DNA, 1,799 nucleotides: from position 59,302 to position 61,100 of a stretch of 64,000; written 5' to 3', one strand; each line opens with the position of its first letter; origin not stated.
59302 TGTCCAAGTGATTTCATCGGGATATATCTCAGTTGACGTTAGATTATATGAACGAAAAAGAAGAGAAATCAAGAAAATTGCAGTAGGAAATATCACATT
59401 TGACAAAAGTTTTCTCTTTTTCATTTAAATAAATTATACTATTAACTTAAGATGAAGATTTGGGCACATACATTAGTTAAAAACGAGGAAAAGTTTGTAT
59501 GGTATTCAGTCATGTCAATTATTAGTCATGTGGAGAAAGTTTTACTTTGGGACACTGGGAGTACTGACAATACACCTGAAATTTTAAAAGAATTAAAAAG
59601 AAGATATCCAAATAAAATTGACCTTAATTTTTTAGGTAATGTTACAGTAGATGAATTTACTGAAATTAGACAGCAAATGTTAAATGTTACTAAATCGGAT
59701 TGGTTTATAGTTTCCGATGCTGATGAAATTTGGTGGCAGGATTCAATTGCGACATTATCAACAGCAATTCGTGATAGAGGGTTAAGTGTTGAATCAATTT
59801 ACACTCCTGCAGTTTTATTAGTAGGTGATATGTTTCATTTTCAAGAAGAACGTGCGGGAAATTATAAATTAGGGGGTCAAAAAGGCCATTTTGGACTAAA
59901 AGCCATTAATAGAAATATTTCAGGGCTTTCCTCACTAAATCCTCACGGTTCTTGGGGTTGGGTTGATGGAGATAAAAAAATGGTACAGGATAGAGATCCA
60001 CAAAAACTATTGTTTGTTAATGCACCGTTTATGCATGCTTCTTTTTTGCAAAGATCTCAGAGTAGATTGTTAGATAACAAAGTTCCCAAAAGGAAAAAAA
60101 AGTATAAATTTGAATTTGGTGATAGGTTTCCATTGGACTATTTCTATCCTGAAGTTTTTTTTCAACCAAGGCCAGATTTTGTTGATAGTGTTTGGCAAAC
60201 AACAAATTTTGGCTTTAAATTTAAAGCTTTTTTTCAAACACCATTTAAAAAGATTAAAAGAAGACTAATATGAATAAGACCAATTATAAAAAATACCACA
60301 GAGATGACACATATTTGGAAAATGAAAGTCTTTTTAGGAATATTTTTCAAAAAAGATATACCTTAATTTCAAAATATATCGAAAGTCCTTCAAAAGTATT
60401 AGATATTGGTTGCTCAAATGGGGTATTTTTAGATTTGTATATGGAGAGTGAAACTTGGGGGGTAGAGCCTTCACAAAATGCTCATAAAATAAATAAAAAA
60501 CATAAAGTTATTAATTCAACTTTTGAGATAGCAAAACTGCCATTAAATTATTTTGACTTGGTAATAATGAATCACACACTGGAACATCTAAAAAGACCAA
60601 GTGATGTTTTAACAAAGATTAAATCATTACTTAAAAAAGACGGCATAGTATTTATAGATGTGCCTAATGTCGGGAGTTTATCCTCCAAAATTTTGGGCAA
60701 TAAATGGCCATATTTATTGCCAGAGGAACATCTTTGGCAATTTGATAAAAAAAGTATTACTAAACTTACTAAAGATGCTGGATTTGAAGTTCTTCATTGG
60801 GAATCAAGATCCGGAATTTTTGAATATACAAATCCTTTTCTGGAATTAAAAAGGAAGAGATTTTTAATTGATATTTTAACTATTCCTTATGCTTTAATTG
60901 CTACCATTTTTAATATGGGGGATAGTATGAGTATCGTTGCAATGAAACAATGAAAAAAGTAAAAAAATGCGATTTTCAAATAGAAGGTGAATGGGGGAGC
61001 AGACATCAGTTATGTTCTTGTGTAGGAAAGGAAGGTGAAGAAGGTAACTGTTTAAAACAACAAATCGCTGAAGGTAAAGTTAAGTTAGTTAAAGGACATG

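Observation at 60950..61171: Compositionally atypical 73-aa Cys-rich ORF translationally coupled to a methyltransferase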

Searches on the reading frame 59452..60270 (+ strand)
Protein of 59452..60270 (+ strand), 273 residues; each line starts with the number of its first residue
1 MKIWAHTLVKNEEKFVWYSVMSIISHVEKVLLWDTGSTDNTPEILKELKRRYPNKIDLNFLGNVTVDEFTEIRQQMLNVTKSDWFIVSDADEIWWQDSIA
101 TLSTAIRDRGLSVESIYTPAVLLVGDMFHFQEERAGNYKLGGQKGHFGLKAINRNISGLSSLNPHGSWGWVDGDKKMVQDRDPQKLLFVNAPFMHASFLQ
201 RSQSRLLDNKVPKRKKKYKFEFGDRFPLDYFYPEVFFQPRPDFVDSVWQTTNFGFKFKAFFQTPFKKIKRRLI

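Call 8: search_protein_families(library=pfam, proteins=[window:59452-60270:+], max_evalue=0.01)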
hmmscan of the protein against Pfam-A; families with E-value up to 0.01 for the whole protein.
window:59452-60270:+ (273 aa): 2 families
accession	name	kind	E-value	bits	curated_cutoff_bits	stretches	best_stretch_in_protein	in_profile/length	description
PF00535.33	Glycos_transf_2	-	5.7e-08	33.3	23.3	1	9-109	6-106/168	Glycosyl transferase family 2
PF13704.12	Glyco_tranf_2_4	-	8e-06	26.7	27.5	1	26-98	18-88/98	Glycosyl transferase family 2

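Call 58: search_protein_families(library=ncbifam, proteins=[window:59452-60270:+], max_evalue=0.001)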
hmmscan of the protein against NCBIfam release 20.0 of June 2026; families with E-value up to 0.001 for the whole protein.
window:59452-60270:+ (273 aa): 1 family
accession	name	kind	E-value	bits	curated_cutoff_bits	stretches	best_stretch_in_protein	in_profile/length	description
TIGR04195.1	S_glycosyl_SunS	equivalog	3.1e-06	26.3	350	1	7-104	63-153/421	SunS family peptide S-glycosyltransferase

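Call 59: search_solved_structures(query=window:59452-60270:+, max_evalue=0.1, show_alignments=2)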
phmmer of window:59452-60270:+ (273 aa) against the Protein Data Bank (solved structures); distinct sequences matched with E-value up to 0.1: 4.
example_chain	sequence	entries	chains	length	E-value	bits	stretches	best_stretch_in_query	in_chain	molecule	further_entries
22ao_A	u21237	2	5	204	4.8e-05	26.2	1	5-93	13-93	GmaR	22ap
7msk_A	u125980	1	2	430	9e-05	25.3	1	7-121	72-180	Glyco_trans_2-like domain-containing protein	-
7msp_A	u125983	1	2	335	0.063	16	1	7-121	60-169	SPbeta prophage-derived glycosyltransferase SunS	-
7msn_A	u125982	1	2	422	0.074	15.7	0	7-121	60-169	SPbeta prophage-derived glycosyltransferase SunS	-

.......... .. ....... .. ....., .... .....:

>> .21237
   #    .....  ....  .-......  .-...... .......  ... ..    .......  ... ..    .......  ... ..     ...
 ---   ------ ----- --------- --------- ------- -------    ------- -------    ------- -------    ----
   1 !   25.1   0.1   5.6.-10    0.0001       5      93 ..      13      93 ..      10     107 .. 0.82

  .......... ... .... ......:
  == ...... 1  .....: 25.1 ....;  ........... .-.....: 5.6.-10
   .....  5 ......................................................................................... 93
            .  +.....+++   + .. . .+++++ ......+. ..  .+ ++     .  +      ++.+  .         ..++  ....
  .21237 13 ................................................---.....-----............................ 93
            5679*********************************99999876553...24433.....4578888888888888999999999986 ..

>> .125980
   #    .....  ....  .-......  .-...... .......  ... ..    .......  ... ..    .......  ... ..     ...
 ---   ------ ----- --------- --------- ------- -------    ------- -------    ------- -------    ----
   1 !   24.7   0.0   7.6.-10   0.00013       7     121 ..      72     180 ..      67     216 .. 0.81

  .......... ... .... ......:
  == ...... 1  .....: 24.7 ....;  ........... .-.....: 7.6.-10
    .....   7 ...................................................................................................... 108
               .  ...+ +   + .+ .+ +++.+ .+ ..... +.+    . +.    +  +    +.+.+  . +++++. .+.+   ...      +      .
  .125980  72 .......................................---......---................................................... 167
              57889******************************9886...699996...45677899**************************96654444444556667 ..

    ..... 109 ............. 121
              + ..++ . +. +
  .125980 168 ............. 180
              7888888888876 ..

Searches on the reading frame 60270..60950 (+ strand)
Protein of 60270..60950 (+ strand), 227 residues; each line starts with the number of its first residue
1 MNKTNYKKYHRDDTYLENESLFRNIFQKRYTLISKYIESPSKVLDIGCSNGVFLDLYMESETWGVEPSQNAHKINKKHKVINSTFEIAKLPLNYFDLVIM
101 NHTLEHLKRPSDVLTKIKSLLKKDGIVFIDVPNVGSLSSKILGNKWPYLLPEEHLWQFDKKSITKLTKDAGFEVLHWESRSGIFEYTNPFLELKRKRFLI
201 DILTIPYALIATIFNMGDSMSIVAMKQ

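Call 8: search_protein_families(library=pfam, proteins=[window:60270-60950:+], max_evalue=0.01)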
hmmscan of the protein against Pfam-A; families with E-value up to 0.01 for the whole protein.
window:60270-60950:+ (227 aa): 7 families
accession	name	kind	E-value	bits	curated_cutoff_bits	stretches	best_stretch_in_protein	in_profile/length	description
PF13489.12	Methyltransf_23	-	2.2e-30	106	27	1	28-176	11-163/164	Methyltransferase domain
PF08241.18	Methyltransf_11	-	1.4e-12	48.5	21.2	1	44-129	1-95/95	Methyltransferase domain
PF08242.18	Methyltransf_12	-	6.2e-11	43.3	30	1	44-126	1-97/98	Methyltransferase domain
PF13847.12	Methyltransf_31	-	7e-11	42.5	27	1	39-138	3-119/145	Methyltransferase domain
PF07021.18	MetW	-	2.9e-10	40.6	21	1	30-136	4-114/193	Methionine biosynthesis protein MetW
PF13649.12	Methyltransf_25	-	1e-07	32.9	27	1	43-125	1-97/97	Methyltransferase domain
PF08003.17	Methyltransf_9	-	0.00028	20.4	23.8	1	42-131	118-219/315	Protein of unknown function (DUF1698)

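Call 16: find_related_loci(query=window:60270-60950:+, collection=genome_contigs, flank=4000)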
Query window:60270-60950:+ (227 aa) in genome_contigs; peptide patterns used: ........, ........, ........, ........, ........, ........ (x = any residue, [..] = any of these).
107 stretches matched a pattern; 6 encode a relative of the query (tblastn E <= 1e-3); 6 distinct loci.
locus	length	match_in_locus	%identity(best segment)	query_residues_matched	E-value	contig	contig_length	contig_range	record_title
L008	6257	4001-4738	59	3-226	2e-89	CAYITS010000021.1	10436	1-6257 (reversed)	MAG TPA_asm: uncultured Gammaproteobacteria bacterium isolate ERP119705_co3_637 genome assembly, contig: NODE_7817_lengt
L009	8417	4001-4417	38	41-174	3e-24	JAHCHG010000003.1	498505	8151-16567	MAG: Pyrinomonadaceae bacterium isolate TGS_ACI4 ACI4_3, whole genome shotgun sequence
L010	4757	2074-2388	30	32-134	5e-10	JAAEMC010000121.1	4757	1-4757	MAG: Desulfobacteraceae bacterium isolate Bpl_22 BplG_CONTIG605442, whole genome shotgun sequence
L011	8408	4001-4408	30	23-147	7e-9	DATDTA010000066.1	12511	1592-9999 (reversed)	MAG TPA_asm: Candidatus Nanoarchaeia archaeon isolate SMAG_U8017 k141_1566023, whole genome shotgun sequence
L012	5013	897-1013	54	96-134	9e-7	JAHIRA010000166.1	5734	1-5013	MAG: Patescibacteria group bacterium isolate MM_PC_MetaG.mb.108 MM_PC_MetaG.mb.108_k141_1811532, whole genome shotgun se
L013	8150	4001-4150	40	90-139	2e-5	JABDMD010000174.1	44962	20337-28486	MAG: Gammaproteobacteria bacterium isolate SS_bin_92 k127_668949, whole genome shotgun sequence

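Call 45: find_related_loci(query=A4, collection=metagenome_contigs, flank=3000)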
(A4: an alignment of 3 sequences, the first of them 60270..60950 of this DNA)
Query A4 (227 aa) in metagenome_contigs; peptide patterns used: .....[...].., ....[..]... (x = any residue, [..] = any of these).
600 stretches matched a pattern (row limit reached: there are more); 65 encode a relative of the query (tblastn E <= 1e-3); 65 distinct loci.
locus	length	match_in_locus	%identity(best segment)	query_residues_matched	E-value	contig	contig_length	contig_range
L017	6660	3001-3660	65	9-225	5e-96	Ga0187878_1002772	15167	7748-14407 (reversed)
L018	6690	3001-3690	62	5-227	1e-93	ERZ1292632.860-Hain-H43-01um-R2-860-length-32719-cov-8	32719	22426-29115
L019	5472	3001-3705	62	5-226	3e-93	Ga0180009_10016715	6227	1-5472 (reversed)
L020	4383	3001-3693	62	3-227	4e-93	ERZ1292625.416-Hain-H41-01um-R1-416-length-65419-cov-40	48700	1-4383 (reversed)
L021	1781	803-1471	62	9-224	7e-95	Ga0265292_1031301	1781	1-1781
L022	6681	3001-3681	60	1-224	2e-89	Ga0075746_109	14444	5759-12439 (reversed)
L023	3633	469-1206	59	3-226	3e-89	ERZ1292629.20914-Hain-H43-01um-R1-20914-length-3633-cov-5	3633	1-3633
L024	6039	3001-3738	59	3-226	6e-89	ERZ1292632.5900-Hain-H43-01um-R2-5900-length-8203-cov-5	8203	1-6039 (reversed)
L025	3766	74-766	61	3-227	1e-87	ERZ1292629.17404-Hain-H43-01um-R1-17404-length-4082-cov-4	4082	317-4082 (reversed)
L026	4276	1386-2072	59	5-226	2e-86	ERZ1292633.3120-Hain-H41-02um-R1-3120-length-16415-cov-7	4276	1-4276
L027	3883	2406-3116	59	3-227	9e-87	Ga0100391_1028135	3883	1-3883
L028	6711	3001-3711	59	3-227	2e-86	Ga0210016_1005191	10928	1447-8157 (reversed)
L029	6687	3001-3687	57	5-226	4e-85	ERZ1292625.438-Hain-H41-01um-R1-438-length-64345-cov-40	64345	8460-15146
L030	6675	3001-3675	59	5-227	7e-85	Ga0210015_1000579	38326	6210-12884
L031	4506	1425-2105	57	9-227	1e-84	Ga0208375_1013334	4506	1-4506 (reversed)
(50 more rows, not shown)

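Call 58: search_protein_families(library=ncbifam, proteins=[window:60270-60950:+], max_evalue=0.001)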
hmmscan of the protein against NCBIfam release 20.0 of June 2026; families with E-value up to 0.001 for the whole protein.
window:60270-60950:+ (227 aa): 8 families
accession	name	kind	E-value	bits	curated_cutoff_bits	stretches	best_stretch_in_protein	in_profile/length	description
NF045667.1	MTase_DVU1556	equivalog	6.8e-11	42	155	1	38-183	21-171/213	DVU_1556 family methyltransferase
TIGR02081.1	metW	equivalog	3.9e-09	36.3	189.5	1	31-135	5-113/194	methionine biosynthesis protein MetW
TIGR04345.1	ovoA_Cterm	equivalog_domain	6.5e-09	35.7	170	1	93-132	133-172/242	putative 4-mercaptohistidine N1-methyltransferase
TIGR02072.1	BioC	equivalog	7.5e-08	32.5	184.95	1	31-189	25-188/244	malonyl-ACP O-methyltransferase BioC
TIGR01983.1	UbiG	equivalog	2.5e-07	30.2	102.95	1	40-133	50-155/228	bifunctional 2-polyprenyl-6-hydroxyphenol methylase/3-demethylubiquinol 3-O-methyltransferase UbiG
NF011650.0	PRK15068.1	equivalog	3.2e-06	26.3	209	1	30-133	111-229/324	tRNA 5-methoxyuridine(34)/uridine 5-oxyacetic acid(34) synthase CmoB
TIGR00452.1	TIGR00452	equivalog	1e-05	24.5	275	1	41-129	119-219/316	tRNA 5-methoxyuridine(34)/uridine 5-oxyacetic acid(34) synthase CmoB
TIGR04543.1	ketoArg_3Met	equivalog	0.00038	19.6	425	1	31-74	141-188/336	2-ketoarginine methyltransferase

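Call 60: search_solved_structures(query=window:60270-60950:+, max_evalue=0.001)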
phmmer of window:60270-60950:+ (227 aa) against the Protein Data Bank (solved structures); distinct sequences matched with E-value up to 0.001: 9.
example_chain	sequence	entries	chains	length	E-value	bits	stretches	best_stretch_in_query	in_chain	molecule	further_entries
3cc8_A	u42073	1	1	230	2.5e-11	46.6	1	35-174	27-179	Putative methyltransferase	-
3dli_A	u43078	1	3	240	6.8e-09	38.6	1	10-141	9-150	methyltransferase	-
9rfr_A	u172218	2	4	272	2.3e-05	27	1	30-145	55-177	Ubiquinone biosynthesis O-methyltransferase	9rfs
2p7h_A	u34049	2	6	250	5.7e-05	25.7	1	40-141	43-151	Hypothetical protein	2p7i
5t64_A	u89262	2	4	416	0.00047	22.7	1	18-178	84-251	Sugar 3-C-methyl transferase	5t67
3ndi_A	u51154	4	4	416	0.00055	22.5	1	41-176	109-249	Methyltransferase | TcaB9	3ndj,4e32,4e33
4e31_A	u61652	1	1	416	0.00057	22.5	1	41-176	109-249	TcaB9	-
4e2x_A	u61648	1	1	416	0.00068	22.2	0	41-176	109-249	TcaB9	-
5t6b_A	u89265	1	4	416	0.00096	21.7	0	36-178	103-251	Sugar 3-C-methyl transferase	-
